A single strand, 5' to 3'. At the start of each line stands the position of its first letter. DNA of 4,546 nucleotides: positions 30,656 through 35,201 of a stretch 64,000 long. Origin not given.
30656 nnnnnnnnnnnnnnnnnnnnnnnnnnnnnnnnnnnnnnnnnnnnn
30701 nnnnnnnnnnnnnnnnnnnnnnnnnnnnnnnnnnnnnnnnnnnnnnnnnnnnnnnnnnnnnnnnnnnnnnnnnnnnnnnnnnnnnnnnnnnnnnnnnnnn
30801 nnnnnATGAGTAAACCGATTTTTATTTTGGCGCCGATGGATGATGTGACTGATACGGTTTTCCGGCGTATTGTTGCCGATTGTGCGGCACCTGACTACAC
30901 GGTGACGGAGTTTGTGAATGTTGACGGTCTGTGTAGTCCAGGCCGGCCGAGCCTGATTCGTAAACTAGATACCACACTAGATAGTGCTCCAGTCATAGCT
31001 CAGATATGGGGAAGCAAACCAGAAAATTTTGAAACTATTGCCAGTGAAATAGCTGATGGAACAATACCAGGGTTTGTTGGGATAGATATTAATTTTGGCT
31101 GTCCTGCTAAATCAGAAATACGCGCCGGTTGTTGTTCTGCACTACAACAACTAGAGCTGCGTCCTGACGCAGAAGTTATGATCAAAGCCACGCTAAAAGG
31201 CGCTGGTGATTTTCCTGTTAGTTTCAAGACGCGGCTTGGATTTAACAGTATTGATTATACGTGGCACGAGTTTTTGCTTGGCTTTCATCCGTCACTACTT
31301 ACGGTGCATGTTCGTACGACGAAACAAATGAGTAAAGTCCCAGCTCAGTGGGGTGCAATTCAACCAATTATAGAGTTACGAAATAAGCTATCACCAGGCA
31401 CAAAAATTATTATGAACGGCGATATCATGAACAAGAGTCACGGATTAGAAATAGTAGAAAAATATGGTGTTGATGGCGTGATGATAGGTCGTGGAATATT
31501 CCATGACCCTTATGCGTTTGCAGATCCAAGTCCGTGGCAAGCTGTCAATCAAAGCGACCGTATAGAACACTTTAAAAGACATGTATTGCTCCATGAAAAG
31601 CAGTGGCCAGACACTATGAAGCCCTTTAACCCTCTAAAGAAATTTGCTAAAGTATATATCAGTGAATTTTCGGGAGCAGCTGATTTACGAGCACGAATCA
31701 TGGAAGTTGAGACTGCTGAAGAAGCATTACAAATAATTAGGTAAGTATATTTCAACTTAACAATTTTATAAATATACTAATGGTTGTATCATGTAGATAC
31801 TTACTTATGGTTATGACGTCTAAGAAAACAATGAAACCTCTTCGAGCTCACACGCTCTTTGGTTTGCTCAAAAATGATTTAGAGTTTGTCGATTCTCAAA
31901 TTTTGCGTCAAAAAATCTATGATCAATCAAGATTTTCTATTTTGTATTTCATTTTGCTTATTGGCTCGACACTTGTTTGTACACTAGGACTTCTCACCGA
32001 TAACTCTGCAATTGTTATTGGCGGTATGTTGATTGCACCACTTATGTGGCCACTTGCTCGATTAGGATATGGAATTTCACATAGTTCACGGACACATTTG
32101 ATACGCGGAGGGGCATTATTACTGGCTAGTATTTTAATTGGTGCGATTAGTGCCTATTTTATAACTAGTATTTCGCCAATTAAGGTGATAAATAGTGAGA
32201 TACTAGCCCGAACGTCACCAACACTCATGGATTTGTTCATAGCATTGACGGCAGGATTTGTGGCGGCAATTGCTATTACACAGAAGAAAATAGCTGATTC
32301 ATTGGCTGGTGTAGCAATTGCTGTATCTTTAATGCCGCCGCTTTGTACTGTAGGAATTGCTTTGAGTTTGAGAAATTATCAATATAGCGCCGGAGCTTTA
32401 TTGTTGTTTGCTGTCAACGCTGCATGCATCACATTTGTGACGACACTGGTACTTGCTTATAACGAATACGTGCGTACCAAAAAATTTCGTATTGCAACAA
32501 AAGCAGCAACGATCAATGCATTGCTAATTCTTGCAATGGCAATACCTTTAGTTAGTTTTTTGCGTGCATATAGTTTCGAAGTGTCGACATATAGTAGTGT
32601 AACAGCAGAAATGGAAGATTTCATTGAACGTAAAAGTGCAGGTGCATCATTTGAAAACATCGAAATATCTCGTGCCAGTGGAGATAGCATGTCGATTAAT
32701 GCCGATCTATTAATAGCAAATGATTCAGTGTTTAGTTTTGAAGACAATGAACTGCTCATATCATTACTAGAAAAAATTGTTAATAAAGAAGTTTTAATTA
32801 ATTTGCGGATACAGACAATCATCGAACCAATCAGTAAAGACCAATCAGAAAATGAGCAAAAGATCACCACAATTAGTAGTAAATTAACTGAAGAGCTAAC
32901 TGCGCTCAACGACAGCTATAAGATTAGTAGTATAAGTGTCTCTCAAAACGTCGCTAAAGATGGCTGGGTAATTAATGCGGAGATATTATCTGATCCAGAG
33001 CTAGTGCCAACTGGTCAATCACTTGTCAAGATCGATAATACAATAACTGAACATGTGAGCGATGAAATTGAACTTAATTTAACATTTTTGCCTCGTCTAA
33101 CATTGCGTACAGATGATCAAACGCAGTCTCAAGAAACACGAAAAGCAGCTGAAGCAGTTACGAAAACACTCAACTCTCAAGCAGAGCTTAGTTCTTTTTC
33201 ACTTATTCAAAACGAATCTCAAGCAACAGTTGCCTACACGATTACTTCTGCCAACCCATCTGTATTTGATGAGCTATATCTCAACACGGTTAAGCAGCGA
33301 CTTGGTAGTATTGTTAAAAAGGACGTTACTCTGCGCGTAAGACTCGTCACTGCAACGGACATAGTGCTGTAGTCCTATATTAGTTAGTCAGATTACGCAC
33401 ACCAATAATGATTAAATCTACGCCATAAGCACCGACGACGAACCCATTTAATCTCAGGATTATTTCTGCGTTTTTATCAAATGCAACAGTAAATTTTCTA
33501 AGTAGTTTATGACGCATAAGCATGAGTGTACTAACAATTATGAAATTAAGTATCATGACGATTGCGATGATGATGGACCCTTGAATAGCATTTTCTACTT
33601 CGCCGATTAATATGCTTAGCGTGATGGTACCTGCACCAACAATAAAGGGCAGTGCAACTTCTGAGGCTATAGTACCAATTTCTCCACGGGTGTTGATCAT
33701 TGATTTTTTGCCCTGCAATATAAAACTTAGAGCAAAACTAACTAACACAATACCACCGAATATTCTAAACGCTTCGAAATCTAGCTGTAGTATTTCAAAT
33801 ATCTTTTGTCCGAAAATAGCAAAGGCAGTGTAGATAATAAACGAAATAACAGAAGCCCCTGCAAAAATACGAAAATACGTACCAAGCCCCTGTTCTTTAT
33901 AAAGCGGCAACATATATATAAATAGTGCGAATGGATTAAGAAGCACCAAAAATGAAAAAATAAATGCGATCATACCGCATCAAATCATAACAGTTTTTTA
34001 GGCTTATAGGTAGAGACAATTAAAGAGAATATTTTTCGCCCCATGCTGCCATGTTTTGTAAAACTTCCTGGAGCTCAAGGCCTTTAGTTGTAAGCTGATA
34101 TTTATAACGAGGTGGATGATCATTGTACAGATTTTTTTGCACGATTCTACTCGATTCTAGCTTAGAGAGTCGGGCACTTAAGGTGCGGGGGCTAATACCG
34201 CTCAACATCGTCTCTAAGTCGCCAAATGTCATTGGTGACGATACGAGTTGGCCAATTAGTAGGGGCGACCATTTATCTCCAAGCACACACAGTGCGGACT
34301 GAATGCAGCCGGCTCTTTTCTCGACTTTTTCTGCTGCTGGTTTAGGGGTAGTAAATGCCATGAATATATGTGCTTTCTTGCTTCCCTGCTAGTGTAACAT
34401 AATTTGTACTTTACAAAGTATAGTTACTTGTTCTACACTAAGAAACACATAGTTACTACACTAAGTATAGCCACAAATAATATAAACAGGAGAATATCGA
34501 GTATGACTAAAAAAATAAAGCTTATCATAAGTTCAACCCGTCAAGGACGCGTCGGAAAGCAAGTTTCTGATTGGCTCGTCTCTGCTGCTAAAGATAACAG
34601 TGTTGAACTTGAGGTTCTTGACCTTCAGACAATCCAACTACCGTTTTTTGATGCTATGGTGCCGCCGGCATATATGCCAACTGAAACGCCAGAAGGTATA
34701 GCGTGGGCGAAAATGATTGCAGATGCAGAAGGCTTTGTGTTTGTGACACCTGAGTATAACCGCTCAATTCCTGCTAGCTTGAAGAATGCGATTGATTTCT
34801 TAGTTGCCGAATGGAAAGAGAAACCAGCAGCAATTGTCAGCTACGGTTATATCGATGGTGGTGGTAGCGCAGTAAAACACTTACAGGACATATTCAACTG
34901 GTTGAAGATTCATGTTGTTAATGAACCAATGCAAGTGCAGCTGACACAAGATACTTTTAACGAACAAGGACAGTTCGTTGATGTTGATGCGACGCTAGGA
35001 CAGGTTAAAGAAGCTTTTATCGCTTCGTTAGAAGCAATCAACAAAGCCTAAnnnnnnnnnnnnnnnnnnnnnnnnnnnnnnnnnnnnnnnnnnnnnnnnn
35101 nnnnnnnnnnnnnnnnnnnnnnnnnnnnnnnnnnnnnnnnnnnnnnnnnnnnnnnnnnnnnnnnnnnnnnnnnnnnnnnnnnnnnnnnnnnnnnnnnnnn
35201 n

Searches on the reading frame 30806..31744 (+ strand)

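Call 86: search_protein_families(library=pfam, proteins=[window:30806-31744:+], max_evalue=0.00001)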
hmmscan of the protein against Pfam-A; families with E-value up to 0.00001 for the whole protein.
window:30806-31744:+ (312 aa): 1 family
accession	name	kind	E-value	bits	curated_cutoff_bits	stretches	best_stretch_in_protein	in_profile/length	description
PF01207.24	Dus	-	3.6e-41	141.7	20.4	1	7-309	1-300/311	Dihydrouridine synthase (Dus)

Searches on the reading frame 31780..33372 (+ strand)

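Call 9: search_protein_families(library=pfam, proteins=[window:31780-33372:+])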
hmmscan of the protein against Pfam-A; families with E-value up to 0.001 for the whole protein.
window:31780-33372:+ (530 aa): 1 family
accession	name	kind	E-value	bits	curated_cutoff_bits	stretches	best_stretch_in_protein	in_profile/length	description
PF04087.19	DUF389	-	5.4e-36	124.1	23.9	1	83-219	1-137/137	Domain of unknown function (DUF389)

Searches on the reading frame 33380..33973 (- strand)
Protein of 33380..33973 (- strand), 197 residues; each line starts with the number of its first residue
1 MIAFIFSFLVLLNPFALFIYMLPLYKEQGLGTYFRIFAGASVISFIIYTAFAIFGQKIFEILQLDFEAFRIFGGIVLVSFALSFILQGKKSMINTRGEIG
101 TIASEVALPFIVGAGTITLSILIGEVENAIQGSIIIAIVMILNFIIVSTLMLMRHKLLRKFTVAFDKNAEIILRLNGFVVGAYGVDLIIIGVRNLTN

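Call 9: search_protein_families(library=pfam, proteins=[window:33380-33973:-])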
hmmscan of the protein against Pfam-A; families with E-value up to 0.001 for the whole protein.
window:33380-33973:- (197 aa): 1 family
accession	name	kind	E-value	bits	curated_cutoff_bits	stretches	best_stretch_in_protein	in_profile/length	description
PF01914.23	MarC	-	6.2e-17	62.1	23.9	1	2-195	5-202/203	MarC family integral membrane protein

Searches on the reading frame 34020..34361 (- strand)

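Call 9: search_protein_families(library=pfam, proteins=[window:34020-34361:-])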
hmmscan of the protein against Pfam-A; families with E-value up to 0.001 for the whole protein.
window:34020-34361:- (113 aa): 1 family
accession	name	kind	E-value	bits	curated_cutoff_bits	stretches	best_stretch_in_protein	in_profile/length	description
PF01638.23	HxlR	-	5.6e-23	81.1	20.8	1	26-111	1-86/91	HxlR-like helix-turn-helix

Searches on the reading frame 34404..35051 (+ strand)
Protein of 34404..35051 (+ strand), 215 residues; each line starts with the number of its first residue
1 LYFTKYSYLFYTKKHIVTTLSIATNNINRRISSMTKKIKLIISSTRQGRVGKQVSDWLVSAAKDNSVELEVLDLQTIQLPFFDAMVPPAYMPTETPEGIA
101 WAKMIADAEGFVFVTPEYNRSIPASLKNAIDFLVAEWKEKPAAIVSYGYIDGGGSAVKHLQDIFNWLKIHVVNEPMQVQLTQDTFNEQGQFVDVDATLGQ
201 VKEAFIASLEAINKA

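Call 9: search_protein_families(library=pfam, proteins=[window:34404-35051:+])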
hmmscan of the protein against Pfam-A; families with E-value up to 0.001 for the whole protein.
window:34404-35051:+ (215 aa): 2 families
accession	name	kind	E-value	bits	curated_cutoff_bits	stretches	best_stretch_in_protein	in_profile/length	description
PF03358.20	FMN_red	-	1.4e-33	116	24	1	37-174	2-142/152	NADPH-dependent FMN reductase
PF02525.22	Flavodoxin_2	-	4.1e-09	36.9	27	1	36-134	1-104/198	Flavodoxin-like fold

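Call 27: find_encoding_contigs(protein=window:34404-35051:+, flank=6000, max_places=10)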
Protein window:34404-35051:+ (215 aa): no gene with exactly this product is on record in the collection.
